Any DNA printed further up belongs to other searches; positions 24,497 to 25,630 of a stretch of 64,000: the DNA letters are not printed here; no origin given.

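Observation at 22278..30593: Tightly coupled five-gene operon: Nudix, DUF2075 ATPase, unknown, degenerate MTase-like, GIY-YIG/helicase/N6A-MTase fusion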

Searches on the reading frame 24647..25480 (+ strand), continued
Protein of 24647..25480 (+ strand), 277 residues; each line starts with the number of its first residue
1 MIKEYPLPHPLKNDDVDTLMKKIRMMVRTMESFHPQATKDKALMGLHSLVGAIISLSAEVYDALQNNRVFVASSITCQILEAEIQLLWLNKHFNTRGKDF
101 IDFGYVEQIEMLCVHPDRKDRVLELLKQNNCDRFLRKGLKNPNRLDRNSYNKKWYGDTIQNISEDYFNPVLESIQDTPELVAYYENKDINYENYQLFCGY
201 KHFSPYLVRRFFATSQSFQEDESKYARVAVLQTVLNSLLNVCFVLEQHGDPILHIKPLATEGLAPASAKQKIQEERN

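Call 93: search_protein_families(library=pfam, proteins=[L001:18140-18418:-, L005:18714-18920:-, L018:10817-12565:-, L018:12540-14543:-, L018:14631-17162:-, L018:17166-18734:-], max_evalue=0.01)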
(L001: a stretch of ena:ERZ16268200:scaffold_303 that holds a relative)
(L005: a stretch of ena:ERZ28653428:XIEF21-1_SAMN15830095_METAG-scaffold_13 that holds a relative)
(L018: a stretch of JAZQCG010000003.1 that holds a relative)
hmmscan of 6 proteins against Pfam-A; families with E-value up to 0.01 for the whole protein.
L001:18140-18418:- (92 aa): 0 families

L005:18714-18920:- (68 aa): 0 families

L018:10817-12565:- (582 aa): 7 families
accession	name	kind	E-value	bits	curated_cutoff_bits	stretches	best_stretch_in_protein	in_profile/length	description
PF00580.27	UvrD-helicase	-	9e-21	75.2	23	2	28-146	12-133/271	UvrD/REP helicase N-terminal domain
PF13245.12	AAA_19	-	3.2e-14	53.7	25.1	1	29-244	11-132/134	AAA domain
PF01443.25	Viral_helicase1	-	1.5e-06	28.7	21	0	493-553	176-224/228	Viral superfamily 1 RNA helicase core domain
PF13361.12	UvrD_C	-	3.2e-06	27.2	25.6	1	408-558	205-348/350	UvrD-like helicase C-terminal domain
PF13538.12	UvrD_C_2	-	0.00026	21.2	27.4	0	500-556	8-52/52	UvrD-like helicase C-terminal domain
PF13604.12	AAA_30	-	0.00046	20.4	27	0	34-102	23-79/191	AAA domain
PF09848.15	SLFN-g3_helicase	-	0.0028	17.4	24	0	459-534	247-309/354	Schlafen group 3, DNA/RNA helicase domain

L018:12540-14543:- (667 aa): 7 families
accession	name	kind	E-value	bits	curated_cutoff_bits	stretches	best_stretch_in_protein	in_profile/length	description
PF13175.12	AAA_15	-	2.1e-57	195.9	32.1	1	1-412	1-374/374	AAA ATPase domain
PF20469.4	OLD-like_TOPRIM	-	3.9e-17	63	23.2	1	465-528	1-67/67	Overcoming lysogenization defect protein-like, TOPRIM domain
PF13304.12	AAA_21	-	2.3e-11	44.7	27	1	361-412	261-303/304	AAA domain, putative AbiEii toxin, Type IV TA system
PF11398.14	DUF2813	-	3.4e-09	37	21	1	1-61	1-58/372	Protein of unknown function (DUF2813)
PF13476.12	AAA_23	-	6.1e-08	34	27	1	6-263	2-195/201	AAA domain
PF02463.25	SMC_N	-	1.1e-06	28.7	40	1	3-51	2-52/220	RecF/RecN/SMC N terminal domain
PF13555.12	AAA_29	-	0.00012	22.2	27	1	5-51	3-50/61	P-loop containing region of AAA domain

L018:14631-17162:- (843 aa): 3 families
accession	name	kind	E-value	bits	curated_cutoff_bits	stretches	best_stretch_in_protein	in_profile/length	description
PF10544.15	T5orf172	-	5.8e-08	33.6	20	1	18-114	2-98/101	T5orf172 domain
PF04851.21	ResIII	-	1.1e-06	29.2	22.5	1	130-294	2-151/164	Type III restriction enzyme, res subunit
PF13455.12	MUG113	-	0.0063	17.5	22.3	0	31-113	1-70/73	Meiotically up-regulated gene 113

L018:17166-18734:- (522 aa): 4 families
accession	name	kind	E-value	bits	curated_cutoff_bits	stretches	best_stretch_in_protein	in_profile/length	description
PF07669.17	Eco57I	-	2.8e-35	122.4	25.3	1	87-261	1-170/171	Eco57I restriction-modification methylase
PF02384.22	N6_Mtase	-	4.5e-06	26.7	20.4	1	20-107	26-98/311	N-6 DNA Methylase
PF20473.4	MmeI_Mtase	-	1.2e-05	25.1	27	1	46-214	21-173/259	MmeI, DNA-methyltransferase domain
PF01170.24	UPF0020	-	2.7e-05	24.4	22.3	1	174-229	119-172/197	RMKL-like, methyltransferase domain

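Call 96: search_protein_families(library=pfam, alignment_id=A1, max_evalue=0.01)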
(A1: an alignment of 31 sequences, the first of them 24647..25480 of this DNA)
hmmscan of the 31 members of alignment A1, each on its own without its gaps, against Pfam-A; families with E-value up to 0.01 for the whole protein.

A. member 1, window:24647-25480:+ (277 aa): 1 family
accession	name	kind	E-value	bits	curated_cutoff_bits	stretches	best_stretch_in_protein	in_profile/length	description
PF18928.5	DUF5677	-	1.8e-05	25.3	27.1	1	46-213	4-160/166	Family of unknown function (DUF5677)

B. families by the number of members that match (of 31 scanned): 2 families
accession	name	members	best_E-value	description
PF18928.5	DUF5677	28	4.3e-08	Family of unknown function (DUF5677)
PF18738.6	HEPN_DZIP3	2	0.002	DZIP3/ hRUL138-like HEPN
